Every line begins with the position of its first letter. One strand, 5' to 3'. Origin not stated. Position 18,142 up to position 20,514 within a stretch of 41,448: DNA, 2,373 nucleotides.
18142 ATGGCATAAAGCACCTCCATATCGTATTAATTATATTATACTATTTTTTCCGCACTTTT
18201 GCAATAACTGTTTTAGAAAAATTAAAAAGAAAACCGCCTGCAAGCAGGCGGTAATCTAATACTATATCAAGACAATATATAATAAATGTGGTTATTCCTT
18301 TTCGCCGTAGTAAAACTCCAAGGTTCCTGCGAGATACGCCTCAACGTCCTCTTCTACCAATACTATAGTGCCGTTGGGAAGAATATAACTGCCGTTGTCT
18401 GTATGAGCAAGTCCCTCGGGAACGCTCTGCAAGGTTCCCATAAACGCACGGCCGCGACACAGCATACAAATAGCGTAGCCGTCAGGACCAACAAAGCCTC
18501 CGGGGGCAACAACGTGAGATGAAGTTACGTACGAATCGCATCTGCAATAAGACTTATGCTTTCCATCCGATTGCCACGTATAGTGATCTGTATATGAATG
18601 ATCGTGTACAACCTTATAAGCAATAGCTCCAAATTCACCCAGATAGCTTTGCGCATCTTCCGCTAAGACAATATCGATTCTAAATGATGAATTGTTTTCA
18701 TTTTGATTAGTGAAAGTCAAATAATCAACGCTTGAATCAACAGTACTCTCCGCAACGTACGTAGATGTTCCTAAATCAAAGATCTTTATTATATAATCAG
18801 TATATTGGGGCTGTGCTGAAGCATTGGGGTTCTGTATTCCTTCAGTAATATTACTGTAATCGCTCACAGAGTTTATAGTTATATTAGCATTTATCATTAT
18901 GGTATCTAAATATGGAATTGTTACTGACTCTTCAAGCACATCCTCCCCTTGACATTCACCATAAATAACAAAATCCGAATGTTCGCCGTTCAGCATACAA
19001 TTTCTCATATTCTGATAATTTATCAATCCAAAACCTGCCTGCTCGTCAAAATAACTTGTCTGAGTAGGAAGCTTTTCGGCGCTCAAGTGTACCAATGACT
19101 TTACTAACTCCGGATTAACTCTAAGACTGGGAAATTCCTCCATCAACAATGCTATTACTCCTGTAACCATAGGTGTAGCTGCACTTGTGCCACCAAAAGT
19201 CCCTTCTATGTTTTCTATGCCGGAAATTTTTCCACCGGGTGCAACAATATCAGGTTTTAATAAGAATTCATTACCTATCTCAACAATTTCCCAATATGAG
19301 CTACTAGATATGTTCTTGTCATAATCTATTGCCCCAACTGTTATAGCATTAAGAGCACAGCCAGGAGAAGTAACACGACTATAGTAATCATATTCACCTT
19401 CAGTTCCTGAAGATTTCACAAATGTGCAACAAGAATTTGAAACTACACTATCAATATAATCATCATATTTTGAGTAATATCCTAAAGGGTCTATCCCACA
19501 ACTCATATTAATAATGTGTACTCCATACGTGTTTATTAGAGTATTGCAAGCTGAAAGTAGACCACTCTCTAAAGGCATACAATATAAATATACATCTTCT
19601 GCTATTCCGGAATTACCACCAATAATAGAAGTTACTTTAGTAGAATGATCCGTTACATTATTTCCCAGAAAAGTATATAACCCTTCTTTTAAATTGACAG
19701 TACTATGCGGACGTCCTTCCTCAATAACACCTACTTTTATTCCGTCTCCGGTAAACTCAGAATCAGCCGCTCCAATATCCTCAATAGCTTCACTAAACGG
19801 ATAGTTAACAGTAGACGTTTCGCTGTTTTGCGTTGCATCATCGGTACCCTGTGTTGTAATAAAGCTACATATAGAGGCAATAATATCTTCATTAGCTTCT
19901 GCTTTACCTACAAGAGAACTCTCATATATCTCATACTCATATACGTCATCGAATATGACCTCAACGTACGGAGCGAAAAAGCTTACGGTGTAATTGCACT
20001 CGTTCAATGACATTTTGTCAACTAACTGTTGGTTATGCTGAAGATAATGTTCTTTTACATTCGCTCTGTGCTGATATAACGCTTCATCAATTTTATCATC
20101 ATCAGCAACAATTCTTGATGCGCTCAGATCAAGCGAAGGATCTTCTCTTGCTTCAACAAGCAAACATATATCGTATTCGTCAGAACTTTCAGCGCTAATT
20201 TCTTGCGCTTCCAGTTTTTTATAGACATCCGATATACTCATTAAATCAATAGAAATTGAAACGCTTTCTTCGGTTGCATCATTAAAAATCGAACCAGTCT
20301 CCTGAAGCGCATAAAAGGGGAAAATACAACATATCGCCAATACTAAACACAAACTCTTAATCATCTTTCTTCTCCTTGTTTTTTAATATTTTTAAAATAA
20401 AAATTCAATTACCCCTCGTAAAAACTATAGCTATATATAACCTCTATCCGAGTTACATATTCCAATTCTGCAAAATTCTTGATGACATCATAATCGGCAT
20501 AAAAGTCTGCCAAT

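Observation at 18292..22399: Sigma factor / single-pass membrane protein / secreted subtilase homolog with Asp-to-Glu and Asn-to-Thr active-site changes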

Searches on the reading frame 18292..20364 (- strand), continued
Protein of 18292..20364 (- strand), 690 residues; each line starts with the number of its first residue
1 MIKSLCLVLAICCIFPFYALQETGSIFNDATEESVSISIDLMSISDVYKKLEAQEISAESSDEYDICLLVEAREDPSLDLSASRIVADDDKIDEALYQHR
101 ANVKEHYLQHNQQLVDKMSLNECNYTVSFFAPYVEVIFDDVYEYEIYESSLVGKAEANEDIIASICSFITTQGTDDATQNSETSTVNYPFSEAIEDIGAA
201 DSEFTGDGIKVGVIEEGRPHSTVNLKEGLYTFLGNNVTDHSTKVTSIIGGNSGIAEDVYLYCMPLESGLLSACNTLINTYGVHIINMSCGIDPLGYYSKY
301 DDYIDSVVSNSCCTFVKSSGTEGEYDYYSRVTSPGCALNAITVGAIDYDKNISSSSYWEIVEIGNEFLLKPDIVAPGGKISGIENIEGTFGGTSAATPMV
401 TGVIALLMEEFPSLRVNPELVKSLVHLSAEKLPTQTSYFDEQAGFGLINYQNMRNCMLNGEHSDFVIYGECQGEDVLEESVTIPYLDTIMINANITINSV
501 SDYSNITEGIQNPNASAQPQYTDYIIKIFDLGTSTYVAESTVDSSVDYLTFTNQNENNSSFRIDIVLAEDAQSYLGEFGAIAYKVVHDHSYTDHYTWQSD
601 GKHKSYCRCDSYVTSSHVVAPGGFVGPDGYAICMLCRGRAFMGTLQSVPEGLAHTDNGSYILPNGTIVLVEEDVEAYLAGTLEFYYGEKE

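Call 63: find_encoding_contigs(protein=P0011, flank=5000, max_places=2)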
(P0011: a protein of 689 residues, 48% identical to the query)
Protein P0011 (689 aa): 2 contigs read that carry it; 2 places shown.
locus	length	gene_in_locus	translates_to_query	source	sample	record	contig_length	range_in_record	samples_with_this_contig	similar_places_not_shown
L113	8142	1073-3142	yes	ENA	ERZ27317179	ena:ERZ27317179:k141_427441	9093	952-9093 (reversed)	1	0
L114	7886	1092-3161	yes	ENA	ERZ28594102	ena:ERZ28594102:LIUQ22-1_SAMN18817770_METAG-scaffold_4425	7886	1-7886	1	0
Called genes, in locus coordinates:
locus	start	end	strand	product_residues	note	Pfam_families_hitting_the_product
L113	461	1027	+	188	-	-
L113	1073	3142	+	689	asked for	PF00082:Peptidase_S8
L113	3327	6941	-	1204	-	PF18998:Flg_new_2 (faint)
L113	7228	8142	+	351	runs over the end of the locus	PF01145:Band_7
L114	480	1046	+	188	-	-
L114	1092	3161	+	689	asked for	PF00082:Peptidase_S8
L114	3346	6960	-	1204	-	PF18998:Flg_new_2 (faint)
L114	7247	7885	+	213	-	?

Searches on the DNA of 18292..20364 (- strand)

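Call 91: search_rna_families(sources=[L019, L021, L003, L111, L113, L002, L029, L022, L004, L017, L011], threshold=gathering)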
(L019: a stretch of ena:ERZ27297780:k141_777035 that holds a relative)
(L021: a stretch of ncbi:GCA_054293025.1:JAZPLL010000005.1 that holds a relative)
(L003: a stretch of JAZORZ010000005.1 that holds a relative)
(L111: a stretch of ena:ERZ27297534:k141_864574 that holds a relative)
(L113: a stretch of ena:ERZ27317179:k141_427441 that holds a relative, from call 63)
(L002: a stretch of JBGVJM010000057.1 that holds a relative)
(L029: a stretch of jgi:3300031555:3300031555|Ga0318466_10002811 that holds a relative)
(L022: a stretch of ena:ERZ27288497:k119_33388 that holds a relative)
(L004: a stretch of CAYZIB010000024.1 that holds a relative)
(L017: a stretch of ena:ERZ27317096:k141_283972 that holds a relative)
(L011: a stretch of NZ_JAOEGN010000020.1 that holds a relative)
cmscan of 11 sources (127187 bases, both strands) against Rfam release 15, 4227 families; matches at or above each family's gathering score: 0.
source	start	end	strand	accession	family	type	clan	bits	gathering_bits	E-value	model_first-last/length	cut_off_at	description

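Call 95: search_rna_families(source=L019, start=5030, end=5260, threshold=evalue, max_evalue=1)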
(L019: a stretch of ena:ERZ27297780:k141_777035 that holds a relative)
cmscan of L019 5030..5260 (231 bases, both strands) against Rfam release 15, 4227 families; matches with E-value up to 1: 2.
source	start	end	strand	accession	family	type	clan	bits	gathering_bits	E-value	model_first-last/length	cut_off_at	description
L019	5128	5221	+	RF04312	trpB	Cis-reg;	-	28.9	59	0.023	1-107/107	no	trpB ncRNA motif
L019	5037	5101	+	RF02580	tsr31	Gene; sRNA;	-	19.1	50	0.71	1-70/70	no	S. aureus tsr31 small RNA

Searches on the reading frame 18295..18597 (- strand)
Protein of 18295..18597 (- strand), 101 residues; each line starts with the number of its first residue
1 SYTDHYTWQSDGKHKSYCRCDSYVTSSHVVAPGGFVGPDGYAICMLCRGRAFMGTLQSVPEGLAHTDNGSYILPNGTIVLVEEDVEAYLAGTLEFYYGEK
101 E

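Call 79: search_protein_representatives(protein=window:18295-18597:-)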
Query: 101 residues. Proteins with E-value up to 0.001 (for the whole library): 532; up to 1e-10: 138; up to 1e-30: 1. The best 150 are listed.
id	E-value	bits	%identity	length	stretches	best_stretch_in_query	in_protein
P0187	1.2e-31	125.7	60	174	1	1-100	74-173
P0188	2.3e-29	118.3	60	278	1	1-100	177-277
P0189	1.2e-27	112.9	56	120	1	1-101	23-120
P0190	2.2e-27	112.0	44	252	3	2-99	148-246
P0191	2.6e-25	105.3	52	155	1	1-96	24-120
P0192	3.1e-25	105.1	46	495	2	3-99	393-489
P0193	3.9e-24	101.6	57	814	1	1-95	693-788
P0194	2.0e-23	99.3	48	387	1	3-101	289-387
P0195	2.2e-23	99.2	50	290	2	1-99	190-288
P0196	4.3e-23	98.2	43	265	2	1-97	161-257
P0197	7.0e-23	97.5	46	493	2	1-99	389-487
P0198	8.8e-23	97.2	57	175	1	1-99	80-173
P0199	9.1e-23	97.1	48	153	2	5-98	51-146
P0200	1.5e-22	96.4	58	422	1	1-99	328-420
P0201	3.2e-22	95.4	50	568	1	1-96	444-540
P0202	4.1e-22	95.0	50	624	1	1-96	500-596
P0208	7.5e-20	87.8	51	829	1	1-96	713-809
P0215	6.6e-19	84.7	52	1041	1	2-95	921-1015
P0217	1.4e-18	83.7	47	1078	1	3-97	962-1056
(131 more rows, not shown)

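Call 80: search_protein_families(library=pfam, proteins=[P0192, P0193, P0194, P0197, P0200, P0201, P0202, P0208, P0215, P0217], max_evalue=0.001)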
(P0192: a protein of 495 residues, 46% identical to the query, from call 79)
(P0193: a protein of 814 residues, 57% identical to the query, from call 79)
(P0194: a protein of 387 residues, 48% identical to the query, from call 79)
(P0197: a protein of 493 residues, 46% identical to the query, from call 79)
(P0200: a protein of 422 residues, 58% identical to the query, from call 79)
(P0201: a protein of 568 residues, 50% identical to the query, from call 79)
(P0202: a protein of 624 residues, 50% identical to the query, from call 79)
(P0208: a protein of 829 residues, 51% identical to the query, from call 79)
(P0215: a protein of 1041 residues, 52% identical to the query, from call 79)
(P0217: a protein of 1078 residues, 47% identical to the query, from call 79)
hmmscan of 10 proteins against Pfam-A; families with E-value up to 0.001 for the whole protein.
P0192 (495 aa): 0 families

P0193 (814 aa): 1 family
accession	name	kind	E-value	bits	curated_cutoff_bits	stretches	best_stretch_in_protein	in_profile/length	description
PF13306.12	LRR_5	-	5.1e-12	46.2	27.7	1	501-601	2-96/127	BspA type Leucine rich repeat region (6 copies)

P0194 (387 aa): 0 families

P0197 (493 aa): 0 families

P0200 (422 aa): 0 families

P0201 (568 aa): 0 families

P0202 (624 aa): 1 family
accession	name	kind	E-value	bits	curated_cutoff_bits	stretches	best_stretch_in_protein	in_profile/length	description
PF13306.12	LRR_5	-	1.6e-10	41.4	27.7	1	305-407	1-97/127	BspA type Leucine rich repeat region (6 copies)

P0208 (829 aa): 1 family
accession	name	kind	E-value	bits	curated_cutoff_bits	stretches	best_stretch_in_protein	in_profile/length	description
PF00082.27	Peptidase_S8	-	1.6e-40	139.7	21.8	1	312-565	2-274/288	Subtilase family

P0215 (1041 aa): 4 families
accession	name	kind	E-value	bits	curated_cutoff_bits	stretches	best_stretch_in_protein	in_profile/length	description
PF13306.12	LRR_5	-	4.6e-34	117.5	27.7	3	694-797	12-111/127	BspA type Leucine rich repeat region (6 copies)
PF13855.12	LRR_8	-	1.9e-08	34.4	27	0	702-746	11-57/61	Leucine rich repeat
PF00561.26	Abhydrolase_1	-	2.8e-05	24.4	25.8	1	198-267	47-111/245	alpha/beta hydrolase fold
PF02230.22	Abhydrolase_2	-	0.00079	19.8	23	0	93-144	14-66/217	Phospholipase/Carboxylesterase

P0217 (1078 aa): 3 families
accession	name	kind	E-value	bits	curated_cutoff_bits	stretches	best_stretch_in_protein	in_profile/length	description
PF13306.12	LRR_5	-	3.5e-49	166.4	27.7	3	698-825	3-124/127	BspA type Leucine rich repeat region (6 copies)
PF13855.12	LRR_8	-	2.6e-13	50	27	0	690-738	8-57/61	Leucine rich repeat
PF00561.26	Abhydrolase_1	-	0.00017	21.8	25.8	1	212-251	64-106/245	alpha/beta hydrolase fold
